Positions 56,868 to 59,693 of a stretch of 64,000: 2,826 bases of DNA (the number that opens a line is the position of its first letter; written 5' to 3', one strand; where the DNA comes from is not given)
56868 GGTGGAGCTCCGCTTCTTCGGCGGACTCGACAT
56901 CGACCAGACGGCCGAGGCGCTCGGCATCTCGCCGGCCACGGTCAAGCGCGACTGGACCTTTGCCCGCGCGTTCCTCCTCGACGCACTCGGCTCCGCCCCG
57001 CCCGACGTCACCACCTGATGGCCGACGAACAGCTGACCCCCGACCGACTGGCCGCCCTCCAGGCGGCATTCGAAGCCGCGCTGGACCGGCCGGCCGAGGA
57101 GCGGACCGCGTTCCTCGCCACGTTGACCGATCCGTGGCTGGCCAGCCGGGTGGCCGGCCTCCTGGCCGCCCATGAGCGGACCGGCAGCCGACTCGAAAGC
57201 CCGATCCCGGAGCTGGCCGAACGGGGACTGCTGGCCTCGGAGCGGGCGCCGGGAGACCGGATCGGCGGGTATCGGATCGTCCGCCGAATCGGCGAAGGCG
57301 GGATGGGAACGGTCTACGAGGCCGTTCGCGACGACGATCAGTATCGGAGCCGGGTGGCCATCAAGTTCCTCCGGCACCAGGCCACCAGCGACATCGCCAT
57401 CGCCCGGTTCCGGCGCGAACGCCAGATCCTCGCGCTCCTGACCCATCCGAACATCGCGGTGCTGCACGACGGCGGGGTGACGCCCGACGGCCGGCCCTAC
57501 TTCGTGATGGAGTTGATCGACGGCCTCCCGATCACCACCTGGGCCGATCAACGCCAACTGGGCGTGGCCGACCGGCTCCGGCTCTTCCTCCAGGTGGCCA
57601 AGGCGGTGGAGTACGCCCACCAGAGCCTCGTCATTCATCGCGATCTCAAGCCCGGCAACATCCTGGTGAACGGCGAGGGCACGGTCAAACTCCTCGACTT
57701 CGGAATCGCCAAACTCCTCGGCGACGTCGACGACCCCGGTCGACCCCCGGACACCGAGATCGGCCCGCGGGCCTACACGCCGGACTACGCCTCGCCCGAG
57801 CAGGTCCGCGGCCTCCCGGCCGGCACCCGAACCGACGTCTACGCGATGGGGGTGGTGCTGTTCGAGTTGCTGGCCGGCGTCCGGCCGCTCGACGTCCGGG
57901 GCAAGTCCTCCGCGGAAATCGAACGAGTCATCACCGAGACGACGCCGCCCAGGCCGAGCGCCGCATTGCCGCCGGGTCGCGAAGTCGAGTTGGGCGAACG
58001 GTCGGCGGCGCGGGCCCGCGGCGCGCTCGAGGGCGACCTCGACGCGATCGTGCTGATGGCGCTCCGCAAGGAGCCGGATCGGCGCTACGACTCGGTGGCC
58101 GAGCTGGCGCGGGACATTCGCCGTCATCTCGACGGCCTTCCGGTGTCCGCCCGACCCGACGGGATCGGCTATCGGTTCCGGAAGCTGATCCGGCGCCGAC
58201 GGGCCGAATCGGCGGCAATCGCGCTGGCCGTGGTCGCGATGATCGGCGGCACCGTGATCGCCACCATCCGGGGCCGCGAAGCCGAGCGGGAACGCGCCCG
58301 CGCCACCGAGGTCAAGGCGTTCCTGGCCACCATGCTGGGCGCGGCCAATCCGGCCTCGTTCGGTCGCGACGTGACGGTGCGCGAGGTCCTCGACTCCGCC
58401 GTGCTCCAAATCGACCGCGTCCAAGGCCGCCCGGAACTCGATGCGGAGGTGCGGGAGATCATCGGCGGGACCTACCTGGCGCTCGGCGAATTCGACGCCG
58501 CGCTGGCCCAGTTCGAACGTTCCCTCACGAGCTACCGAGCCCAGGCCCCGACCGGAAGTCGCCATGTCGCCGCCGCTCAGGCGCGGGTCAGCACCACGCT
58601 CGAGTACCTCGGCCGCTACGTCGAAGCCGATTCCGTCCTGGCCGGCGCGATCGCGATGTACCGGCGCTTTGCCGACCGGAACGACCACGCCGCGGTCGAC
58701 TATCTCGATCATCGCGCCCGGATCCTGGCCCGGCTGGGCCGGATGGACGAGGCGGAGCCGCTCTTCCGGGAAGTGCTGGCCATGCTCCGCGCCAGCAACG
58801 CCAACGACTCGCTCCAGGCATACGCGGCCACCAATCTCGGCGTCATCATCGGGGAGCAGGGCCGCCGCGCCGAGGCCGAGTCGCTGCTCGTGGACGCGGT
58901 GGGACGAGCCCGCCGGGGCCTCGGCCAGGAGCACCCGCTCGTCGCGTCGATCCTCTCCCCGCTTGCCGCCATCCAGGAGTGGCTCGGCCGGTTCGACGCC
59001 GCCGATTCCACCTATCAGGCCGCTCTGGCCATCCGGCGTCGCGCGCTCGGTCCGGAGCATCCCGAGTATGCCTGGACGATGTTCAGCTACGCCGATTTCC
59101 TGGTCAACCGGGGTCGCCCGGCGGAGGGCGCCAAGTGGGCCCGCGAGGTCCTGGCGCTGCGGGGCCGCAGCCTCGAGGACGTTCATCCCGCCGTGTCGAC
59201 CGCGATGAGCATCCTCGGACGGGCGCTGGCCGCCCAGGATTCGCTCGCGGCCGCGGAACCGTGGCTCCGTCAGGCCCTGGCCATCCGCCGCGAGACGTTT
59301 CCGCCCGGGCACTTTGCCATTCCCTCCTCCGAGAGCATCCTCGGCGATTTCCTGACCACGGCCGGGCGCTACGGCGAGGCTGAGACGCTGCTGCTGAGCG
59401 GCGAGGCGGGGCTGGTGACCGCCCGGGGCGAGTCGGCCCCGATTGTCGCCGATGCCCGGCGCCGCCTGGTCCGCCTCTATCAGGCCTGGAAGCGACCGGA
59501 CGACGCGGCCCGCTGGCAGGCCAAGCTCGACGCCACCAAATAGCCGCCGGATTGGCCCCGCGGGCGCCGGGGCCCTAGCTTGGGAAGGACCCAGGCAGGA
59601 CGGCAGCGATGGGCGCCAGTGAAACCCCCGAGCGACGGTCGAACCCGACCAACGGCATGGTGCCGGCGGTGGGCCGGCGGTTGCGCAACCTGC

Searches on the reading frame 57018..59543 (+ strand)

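Call 22: search_protein_families(library=pfam, proteins=[window:57018-59543:+], max_evalue=0.01)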
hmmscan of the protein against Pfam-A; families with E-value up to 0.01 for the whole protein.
window:57018-59543:+ (841 aa): 16 families
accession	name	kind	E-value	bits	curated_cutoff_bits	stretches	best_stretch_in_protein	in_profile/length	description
PF00069.31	Pkinase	-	1.8e-41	142.7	31.7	1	85-302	1-211/263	Protein kinase domain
PF13424.12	TPR_12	-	5.8e-39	132.6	30.1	6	642-693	2-53/77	Tetratricopeptide repeat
PF13374.12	TPR_10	-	2.4e-37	126.3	27.5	4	728-766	3-41/42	Tetratricopeptide repeat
PF07714.23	PK_Tyr_Ser-Thr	-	2.4e-30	106.2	23.1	1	87-308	3-221/258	Protein tyrosine and serine/threonine kinase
PF24885.1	TPR_NPHP3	-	2e-13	50.8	100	2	635-685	133-183/239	Nephrocystin-3 TPR domain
PF17874.7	TPR_MalT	-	2.1e-11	44.1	45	2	640-833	37-224/336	MalT-like TPR region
PF13181.12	TPR_8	-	3.3e-09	36.6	25.7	0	481-506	6-31/34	Tetratricopeptide repeat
PF07719.23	TPR_2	-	8.7e-09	35.3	27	0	561-588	2-29/34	Tetratricopeptide repeat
PF00515.34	TPR_1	-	8.9e-08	32.1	27.8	0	483-503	8-28/34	Tetratricopeptide repeat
PF13176.12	TPR_7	-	2.3e-07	30.8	27.9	0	567-590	6-29/36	Tetratricopeptide repeat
PF07721.20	TPR_4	-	3e-07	30.8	27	0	729-752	3-26/26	Tetratricopeptide repeat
PF03109.22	ABC1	-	1.3e-06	28.2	22.9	1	161-232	144-215/244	ABC1 atypical kinase-like domain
PF06293.20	Kdo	-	6.1e-05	23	21.3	1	103-228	30-166/207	Lipopolysaccharide kinase (Kdo/WaaP) family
PF14559.12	TPR_19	-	0.00068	20.4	25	0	532-589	5-54/68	Tetratricopeptide repeat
PF01636.29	APH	-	0.0021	18.3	23.2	1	194-231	162-197/239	Phosphotransferase enzyme family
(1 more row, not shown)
